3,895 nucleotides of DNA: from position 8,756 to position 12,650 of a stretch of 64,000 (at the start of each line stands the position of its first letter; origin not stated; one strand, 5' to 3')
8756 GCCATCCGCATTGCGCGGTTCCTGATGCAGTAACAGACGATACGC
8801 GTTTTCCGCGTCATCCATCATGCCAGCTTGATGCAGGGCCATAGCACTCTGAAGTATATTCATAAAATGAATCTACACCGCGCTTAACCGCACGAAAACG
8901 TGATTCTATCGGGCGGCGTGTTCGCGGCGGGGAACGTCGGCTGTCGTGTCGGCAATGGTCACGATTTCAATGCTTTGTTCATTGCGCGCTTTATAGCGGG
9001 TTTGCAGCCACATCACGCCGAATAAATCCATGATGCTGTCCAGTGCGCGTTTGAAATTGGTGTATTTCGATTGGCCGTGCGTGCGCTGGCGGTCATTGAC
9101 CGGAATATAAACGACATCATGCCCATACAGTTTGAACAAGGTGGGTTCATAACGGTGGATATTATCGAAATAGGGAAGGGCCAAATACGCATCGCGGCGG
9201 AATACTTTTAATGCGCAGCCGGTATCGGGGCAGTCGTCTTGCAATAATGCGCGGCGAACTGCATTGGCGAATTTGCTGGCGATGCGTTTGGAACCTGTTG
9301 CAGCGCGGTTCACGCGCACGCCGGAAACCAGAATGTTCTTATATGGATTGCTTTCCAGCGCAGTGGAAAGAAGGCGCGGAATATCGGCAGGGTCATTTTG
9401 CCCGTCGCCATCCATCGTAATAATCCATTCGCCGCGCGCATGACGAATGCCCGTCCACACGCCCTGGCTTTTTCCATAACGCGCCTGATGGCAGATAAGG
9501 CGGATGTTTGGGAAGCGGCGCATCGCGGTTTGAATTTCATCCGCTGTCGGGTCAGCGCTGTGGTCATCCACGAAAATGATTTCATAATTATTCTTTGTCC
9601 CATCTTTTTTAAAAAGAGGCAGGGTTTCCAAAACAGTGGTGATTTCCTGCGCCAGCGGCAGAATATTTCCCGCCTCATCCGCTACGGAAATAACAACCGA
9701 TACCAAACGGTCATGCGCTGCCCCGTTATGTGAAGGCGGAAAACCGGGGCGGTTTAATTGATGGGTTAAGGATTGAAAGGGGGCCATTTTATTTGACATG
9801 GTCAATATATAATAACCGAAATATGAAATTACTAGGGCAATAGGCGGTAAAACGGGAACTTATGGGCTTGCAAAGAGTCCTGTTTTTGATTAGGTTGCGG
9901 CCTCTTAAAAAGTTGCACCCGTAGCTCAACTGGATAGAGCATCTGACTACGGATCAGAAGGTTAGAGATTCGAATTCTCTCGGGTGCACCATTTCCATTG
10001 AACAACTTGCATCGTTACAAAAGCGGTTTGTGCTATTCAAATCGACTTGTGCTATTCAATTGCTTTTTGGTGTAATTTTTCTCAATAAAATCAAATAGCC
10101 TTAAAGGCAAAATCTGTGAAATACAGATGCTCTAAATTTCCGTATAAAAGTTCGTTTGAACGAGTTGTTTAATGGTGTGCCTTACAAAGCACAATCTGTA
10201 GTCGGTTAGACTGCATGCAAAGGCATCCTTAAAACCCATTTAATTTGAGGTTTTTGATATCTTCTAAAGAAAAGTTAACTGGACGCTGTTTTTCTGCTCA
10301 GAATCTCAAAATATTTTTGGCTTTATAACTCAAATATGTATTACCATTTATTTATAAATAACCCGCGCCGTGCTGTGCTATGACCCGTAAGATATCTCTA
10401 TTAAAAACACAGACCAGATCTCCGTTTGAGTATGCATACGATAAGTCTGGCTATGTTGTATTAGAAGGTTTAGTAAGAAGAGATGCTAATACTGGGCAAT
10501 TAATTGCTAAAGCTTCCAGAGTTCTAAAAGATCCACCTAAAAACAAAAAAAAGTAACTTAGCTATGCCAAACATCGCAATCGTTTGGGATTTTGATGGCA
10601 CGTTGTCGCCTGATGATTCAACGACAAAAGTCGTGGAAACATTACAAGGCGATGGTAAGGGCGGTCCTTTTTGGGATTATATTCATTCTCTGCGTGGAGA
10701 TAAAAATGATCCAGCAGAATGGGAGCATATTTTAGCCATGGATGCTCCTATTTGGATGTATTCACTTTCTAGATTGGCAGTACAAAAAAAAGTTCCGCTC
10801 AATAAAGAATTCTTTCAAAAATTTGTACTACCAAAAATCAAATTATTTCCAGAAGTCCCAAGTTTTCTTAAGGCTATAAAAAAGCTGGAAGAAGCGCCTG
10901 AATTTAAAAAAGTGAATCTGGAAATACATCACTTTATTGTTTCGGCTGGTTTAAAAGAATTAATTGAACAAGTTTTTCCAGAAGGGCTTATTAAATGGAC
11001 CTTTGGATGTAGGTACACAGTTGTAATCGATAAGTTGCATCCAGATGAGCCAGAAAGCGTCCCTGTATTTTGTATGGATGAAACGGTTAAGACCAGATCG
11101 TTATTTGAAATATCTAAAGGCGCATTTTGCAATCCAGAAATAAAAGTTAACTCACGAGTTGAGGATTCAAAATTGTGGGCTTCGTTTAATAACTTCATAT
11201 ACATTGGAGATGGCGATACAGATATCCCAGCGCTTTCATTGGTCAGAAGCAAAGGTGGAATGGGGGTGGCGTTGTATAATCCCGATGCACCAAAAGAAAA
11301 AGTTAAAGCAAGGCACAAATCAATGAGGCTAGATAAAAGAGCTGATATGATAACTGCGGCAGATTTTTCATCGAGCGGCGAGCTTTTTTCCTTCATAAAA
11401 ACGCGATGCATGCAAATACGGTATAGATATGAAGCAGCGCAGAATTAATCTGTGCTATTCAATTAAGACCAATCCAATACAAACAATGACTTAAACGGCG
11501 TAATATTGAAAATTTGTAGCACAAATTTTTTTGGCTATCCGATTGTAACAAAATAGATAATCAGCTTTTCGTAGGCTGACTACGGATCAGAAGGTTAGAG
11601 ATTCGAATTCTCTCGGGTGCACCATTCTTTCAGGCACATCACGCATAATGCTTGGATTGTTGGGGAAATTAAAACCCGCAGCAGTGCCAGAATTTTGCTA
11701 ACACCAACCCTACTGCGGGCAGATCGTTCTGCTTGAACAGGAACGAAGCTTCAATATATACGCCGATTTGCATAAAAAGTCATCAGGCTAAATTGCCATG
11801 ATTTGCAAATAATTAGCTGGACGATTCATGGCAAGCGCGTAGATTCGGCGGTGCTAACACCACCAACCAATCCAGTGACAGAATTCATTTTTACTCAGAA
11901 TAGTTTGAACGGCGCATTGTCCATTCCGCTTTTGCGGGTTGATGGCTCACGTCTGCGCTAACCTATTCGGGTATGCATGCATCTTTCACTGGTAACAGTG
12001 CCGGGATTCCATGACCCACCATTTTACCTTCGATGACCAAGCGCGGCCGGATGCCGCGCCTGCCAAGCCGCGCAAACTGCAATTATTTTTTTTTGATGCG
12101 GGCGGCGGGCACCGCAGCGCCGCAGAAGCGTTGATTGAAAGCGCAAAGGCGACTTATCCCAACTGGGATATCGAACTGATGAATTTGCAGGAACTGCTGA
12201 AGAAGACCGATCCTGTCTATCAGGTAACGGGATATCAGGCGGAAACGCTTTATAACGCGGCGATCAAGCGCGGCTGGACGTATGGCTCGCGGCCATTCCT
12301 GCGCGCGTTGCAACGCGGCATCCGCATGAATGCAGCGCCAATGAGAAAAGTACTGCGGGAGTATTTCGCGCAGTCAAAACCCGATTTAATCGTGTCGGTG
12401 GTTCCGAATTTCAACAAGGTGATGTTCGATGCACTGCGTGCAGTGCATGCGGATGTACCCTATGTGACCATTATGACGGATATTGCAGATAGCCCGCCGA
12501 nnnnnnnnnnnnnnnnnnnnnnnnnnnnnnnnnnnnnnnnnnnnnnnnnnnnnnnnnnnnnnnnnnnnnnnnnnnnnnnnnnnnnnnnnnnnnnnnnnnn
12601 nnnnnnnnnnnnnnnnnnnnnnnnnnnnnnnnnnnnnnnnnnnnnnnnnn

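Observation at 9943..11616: Perfect 51-bp direct repeat of the tRNA-Arg 3' half delimits a 1.6-kb AT-rich cassette carrying a HAD hydrolase, with nested 13-bp repeats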

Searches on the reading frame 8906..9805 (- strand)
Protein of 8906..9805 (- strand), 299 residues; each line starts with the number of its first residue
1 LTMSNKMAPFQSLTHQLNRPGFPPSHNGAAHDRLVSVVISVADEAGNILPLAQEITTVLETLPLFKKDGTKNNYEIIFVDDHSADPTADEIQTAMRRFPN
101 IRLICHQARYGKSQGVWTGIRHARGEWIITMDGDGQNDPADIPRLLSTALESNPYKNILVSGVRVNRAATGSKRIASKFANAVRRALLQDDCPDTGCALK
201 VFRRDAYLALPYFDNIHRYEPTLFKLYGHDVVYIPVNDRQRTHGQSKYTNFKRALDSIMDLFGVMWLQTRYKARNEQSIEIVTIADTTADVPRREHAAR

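Call 7: search_protein_families(library=pfam, proteins=[window:8906-9805:-], max_evalue=0.01)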
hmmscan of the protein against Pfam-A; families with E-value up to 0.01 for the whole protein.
window:8906-9805:- (299 aa): 3 families
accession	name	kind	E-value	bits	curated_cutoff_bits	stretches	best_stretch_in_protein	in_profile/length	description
PF00535.33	Glycos_transf_2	-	3.4e-23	82.9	23.3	1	50-207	5-164/168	Glycosyl transferase family 2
PF10111.15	Glyco_tranf_2_2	-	1.5e-05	25.1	27.3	1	58-170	15-131/276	Glycosyltransferase like family 2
PF13641.12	Glyco_tranf_2_3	-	4.6e-05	24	27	1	73-155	30-116/230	Glycosyltransferase like family 2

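Call 34: find_homologous_proteins(query=window:8906-9805:-, max_evalue=1e-60)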
Query window:8906-9805:- (299 aa): 582 proteins with E <= 1e-60 among 8000 candidates; the best 120 are listed.
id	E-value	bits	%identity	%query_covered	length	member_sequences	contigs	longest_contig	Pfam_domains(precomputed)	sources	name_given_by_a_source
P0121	9.7e-197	670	100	98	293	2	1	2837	PF10111.15,PF00535.33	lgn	-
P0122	7.1e-162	555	84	99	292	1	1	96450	PF00535.33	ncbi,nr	ncbi:MAG: glycosyltransferase family 2 protein [Alphaproteobacteria bacterium]|nr:glycosyltransferas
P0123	4.3e-156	536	82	97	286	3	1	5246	PF10111.15,PF00535.33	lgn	-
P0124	3.0e-133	461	71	99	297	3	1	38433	PF00535.33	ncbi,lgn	-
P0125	4.8e-133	461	74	95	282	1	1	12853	PF13641.13,PF00535.33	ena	-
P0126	8.4e-132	457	71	99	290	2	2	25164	PF13641.13,PF00535.33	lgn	-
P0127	7.1e-131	454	73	94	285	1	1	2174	PF00535.33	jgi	jgi:dolichol-phosphate mannosyltransferase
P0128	6.6e-130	451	71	99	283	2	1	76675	PF00535.33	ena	-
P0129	1.1e-128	446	69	99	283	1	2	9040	PF13641.13,PF00535.33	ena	-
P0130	6.9e-127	441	70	95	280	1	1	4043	PF00535.33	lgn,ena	-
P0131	3.9e-126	438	69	96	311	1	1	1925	PF13641.13,PF00535.33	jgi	jgi:dolichol-phosphate mannosyltransferase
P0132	1.4e-117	410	66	96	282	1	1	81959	PF13641.13,PF00535.33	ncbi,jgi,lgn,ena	jgi:dolichol-phosphate mannosyltransferase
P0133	4.4e-116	405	65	96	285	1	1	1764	PF13641.13,PF00535.33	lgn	-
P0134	1.2e-115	404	65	99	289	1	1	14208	PF13641.13,PF00535.33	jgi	jgi:dolichol-phosphate mannosyltransferase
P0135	4.3e-115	402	66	93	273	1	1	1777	PF13641.13,PF00535.33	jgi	jgi:dolichol-phosphate mannosyltransferase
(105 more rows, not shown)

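Call 35: find_encoding_contigs(protein=P0121, flank=10000, max_places=6)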
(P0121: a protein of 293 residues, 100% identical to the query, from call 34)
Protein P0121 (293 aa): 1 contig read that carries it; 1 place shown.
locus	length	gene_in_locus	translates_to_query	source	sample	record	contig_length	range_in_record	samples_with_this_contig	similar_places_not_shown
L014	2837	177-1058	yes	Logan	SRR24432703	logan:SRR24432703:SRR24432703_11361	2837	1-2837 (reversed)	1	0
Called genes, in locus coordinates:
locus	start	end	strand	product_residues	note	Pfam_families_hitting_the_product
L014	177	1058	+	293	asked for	PF00535:Glycos_transf_2, PF10111:Glyco_tranf_2_2 (faint)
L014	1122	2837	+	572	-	?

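Call 36: find_encoding_contigs(protein=P0122, flank=10000, max_places=3)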
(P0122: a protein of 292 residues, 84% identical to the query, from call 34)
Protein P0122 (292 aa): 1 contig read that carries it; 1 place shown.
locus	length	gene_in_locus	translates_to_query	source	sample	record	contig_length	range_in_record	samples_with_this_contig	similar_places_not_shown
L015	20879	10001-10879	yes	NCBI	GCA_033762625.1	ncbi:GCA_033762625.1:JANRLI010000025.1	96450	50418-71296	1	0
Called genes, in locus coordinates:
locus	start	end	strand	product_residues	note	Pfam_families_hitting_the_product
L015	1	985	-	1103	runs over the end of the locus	-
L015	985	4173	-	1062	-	-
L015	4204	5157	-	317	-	-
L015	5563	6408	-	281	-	PF00702:Hydrolase, PF13419:HAD_2 (faint)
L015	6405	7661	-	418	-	-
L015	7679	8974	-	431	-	PF06925:MGDG_synth (weak)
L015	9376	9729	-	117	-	PF08274:Zn_Ribbon_YjdM, PF03831:YjdM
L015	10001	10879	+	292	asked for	PF00535:Glycos_transf_2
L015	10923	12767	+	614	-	PF12895:ANAPC3 (faint), PF13174:TPR_6 (faint), PF13414:TPR_11 (weak), PF14559:TPR_19 (weak), PF00515:TPR_1, PF07719:TPR_2 (weak), PF13424:TPR_12 (weak), PF01075:Glyco_transf_9 (weak), +6 more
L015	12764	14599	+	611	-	PF00515:TPR_1 (weak), PF07719:TPR_2 (weak), PF13424:TPR_12 (weak), PF13432:TPR_16 (weak), PF00515:TPR_1, PF07719:TPR_2 (weak), PF13181:TPR_8 (weak), PF13414:TPR_11 (weak), +6 more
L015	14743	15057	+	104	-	PF00829:Ribosomal_L21p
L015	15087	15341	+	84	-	PF01016:Ribosomal_L27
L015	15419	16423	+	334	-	PF01018:GTP1_OBG, PF01926:MMR_HSR1, PF02421:FeoB_N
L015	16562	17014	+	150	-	-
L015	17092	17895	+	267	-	-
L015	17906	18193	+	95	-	-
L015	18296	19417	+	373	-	PF00696:AA_kinase, PF01472:PUA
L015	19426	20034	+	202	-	-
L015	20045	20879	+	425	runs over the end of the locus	PF00171:Aldedh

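Call 37: find_encoding_contigs(protein=P0123, flank=10000, max_places=3)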
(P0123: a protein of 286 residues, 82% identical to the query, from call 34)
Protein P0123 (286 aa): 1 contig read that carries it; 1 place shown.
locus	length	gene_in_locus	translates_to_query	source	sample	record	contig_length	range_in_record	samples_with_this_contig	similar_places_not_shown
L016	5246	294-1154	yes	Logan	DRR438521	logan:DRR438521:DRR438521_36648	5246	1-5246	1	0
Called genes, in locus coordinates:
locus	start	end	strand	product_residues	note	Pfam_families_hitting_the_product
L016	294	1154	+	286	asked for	PF00535:Glycos_transf_2, PF10111:Glyco_tranf_2_2 (weak)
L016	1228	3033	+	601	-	PF13432:TPR_16 (weak), PF13414:TPR_11 (weak), PF14559:TPR_19 (weak), PF00515:TPR_1 (weak), PF13424:TPR_12, PF14559:TPR_19 (weak), PF00515:TPR_1 (weak), PF01075:Glyco_transf_9 (weak), +8 more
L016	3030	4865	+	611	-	PF13174:TPR_6 (faint), PF13176:TPR_7 (faint), PF07719:TPR_2 (weak), PF13424:TPR_12 (weak), PF00515:TPR_1, PF07719:TPR_2 (weak), PF13181:TPR_8, PF01075:Glyco_transf_9 (weak), +7 more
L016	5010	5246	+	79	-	?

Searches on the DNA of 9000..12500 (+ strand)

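Call 9: search_rna_families(source=window, start=9000, end=12500, threshold=evalue, max_evalue=1)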
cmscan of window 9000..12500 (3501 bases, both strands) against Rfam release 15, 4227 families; matches with E-value up to 1: 2.
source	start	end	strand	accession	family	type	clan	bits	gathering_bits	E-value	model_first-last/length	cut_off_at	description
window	9915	9988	+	RF00005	tRNA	Gene; tRNA;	CL00001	67.8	29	7e-14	1-71/71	no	tRNA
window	9915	9989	-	RF04354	Plastid-ycf2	Cis-reg;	-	35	65.7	8.4e-05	1-75/75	no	Plastid-ycf2 5UTR RNA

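Call 46: search_dna_similar(query=window:9994-11575:+, collection=phages, mode=distant)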
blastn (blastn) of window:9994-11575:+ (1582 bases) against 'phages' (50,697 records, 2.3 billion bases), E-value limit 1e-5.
No match.

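Call 47: search_dna_similar(query=window:9994-11575:+, collection=plasmids, mode=distant)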
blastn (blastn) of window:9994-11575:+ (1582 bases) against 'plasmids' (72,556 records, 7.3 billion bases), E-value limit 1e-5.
No match.

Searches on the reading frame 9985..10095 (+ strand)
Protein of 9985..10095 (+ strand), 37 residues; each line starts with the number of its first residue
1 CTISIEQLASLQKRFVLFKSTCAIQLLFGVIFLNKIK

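Call 84: search_protein_families(library=pfam, proteins=[window:9985-10095:+], max_evalue=10)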
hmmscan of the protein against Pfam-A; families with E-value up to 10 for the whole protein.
seq(37 aa): 1 family
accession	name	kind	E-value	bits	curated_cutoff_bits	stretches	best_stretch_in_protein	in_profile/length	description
PF17993.7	HA70_C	-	0.18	12.2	25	1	7-37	88-118/135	Haemagglutinin 70 C-terminal domain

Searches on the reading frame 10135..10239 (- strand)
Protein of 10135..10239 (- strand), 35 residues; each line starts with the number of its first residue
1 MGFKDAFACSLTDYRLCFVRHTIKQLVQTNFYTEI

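Call 84: search_protein_families(library=pfam, proteins=[window:10135-10239:-], max_evalue=10)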
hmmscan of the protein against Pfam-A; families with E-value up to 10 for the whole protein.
seq(35 aa): 0 families

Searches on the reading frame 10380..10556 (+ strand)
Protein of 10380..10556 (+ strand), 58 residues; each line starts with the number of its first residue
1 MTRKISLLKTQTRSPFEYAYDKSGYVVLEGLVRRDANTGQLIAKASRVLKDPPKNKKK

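Call 7: search_protein_families(library=pfam, proteins=[window:10380-10556:+], max_evalue=0.01)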
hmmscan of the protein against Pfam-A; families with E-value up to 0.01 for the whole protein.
window:10380-10556:+ (58 aa): 0 families

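Call 8: search_protein_families(library=padloc, proteins=[window:10380-10556:+], max_evalue=1)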
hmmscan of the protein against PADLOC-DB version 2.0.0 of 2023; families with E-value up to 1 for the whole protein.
window:10380-10556:+ (58 aa): 0 families

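Call 12: search_protein_families(library=ncbifam, proteins=[window:10380-10556:+], max_evalue=0.1)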
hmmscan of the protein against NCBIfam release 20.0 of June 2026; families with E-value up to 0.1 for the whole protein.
window:10380-10556:+ (58 aa): 1 family
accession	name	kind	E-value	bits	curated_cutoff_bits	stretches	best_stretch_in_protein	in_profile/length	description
NF005254.0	PRK06762.2-1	equivalog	0.085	12.6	198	1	16-55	62-97/165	hypothetical protein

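Call 13: search_protein_families(library=phrogs, proteins=[window:10380-10556:+], max_evalue=0.1)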
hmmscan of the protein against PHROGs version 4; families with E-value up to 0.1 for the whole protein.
window:10380-10556:+ (58 aa): 0 families

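Call 93: find_homologous_proteins(query=A1, max_evalue=0.001)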
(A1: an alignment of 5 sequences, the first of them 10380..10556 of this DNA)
Query A1 (5 sequences) (58 aa, profile of the alignment): 7 proteins with E <= 0.001 among 15 candidates.
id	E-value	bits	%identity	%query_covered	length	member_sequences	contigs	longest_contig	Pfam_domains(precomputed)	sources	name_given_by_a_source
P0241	2.1e-22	96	35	84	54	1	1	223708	-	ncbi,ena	-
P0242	3.2e-22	96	100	100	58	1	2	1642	-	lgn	-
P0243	7.0e-22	95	45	76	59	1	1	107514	-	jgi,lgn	-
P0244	3.0e-18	83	44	55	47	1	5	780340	-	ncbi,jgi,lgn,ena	-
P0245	3.7e-17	80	48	79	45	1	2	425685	-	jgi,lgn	jgi:hypothetical protein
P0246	1.3e-8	52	58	45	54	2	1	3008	-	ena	-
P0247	6.7e-8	50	58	45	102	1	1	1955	-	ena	-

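Call 99: predict_structure(alignment_id=A4)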
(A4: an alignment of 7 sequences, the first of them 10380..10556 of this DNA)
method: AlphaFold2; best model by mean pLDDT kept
length: 58 residues; sequences in the alignment: 7
mean_pLDDT: 62.0   pTM: 0.26
mean pLDDT of the five models: 62.0, 61.6, 60.6, 59.4, 59.0
residues with pLDDT >= 90: 0; 70-90: 12; 50-70: 42; < 50: 4
segments of 3 or more residues with pLDDT < 50: none
pLDDT, mean of each block of 10 residues (from residue 1): 55 61 62 77 62 53
secondary structure, 60 per line:
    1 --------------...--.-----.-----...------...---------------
elements in order: E32-34 E41-43
